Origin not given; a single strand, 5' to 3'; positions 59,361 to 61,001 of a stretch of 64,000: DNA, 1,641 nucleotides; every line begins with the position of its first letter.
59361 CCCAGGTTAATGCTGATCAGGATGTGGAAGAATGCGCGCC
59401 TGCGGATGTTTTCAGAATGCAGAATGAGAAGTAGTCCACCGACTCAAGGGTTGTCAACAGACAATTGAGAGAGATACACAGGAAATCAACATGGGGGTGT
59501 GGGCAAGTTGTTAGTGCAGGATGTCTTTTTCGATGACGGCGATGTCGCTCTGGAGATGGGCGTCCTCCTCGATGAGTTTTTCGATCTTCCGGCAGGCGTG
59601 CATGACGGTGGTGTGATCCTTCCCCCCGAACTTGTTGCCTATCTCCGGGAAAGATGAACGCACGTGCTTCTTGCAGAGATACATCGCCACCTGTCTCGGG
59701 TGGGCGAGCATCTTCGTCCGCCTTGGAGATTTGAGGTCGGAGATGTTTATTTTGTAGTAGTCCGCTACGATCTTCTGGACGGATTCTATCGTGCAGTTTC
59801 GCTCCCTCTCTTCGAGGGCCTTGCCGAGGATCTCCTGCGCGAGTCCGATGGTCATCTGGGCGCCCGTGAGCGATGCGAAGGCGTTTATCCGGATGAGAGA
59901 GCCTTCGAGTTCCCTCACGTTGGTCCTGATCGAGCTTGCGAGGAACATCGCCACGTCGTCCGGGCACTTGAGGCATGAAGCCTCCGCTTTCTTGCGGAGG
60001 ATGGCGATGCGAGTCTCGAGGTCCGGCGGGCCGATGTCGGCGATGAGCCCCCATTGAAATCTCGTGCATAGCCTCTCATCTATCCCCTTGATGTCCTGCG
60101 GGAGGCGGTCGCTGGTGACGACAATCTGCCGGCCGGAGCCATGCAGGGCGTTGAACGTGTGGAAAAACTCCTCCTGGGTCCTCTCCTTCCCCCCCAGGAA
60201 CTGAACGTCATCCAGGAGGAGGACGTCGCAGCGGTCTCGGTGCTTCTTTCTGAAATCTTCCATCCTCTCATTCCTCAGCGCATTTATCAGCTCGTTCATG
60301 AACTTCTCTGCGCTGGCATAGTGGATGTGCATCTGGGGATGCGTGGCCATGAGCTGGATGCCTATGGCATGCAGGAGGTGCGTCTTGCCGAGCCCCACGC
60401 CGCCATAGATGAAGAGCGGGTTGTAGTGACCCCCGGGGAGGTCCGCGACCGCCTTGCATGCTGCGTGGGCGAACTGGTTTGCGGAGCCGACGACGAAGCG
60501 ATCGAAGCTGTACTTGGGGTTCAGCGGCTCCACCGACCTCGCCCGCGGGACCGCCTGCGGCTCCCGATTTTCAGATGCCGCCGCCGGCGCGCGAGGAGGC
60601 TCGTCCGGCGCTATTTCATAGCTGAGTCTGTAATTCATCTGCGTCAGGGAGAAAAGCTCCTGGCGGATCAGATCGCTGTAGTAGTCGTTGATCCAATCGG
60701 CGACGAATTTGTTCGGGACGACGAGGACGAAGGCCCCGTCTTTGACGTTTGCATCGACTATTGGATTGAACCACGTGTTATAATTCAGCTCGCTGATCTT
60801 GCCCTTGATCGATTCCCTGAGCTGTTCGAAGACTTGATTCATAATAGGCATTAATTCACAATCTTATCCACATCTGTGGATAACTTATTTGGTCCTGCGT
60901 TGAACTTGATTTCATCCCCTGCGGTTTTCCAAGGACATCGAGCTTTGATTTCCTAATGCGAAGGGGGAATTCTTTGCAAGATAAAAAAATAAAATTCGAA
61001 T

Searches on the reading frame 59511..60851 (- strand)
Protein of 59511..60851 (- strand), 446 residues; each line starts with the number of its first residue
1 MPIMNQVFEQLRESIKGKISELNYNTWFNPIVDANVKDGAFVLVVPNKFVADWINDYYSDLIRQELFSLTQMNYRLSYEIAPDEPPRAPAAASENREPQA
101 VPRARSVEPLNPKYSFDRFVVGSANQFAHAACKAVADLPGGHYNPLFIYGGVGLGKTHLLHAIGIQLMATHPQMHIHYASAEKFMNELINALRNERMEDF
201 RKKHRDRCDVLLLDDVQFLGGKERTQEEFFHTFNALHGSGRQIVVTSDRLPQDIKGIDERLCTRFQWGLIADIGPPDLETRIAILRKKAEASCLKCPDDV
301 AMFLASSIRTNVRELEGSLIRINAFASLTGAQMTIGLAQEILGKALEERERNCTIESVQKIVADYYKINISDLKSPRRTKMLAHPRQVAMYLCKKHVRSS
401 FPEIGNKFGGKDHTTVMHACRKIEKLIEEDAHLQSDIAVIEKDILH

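Call 33: list_cluster_members(proteins=[window:59511-60851:-, window:58134-59243:-, window:57006-58118:-, window:54759-56144:+, window:51245-52381:+, window:48165-49331:-])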
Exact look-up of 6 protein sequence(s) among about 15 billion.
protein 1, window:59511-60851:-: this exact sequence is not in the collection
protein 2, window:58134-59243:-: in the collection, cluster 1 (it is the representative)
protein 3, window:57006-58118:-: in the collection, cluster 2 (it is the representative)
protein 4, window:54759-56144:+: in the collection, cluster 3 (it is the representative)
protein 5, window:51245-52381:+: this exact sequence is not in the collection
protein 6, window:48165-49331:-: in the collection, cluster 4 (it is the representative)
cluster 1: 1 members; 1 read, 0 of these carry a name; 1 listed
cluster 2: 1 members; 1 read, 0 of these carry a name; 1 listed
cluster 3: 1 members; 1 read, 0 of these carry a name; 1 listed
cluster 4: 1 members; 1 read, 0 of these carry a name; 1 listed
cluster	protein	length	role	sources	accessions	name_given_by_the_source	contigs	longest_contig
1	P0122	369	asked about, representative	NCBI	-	-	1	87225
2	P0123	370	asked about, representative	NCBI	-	-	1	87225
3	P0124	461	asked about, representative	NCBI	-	-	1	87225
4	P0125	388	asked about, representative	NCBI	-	-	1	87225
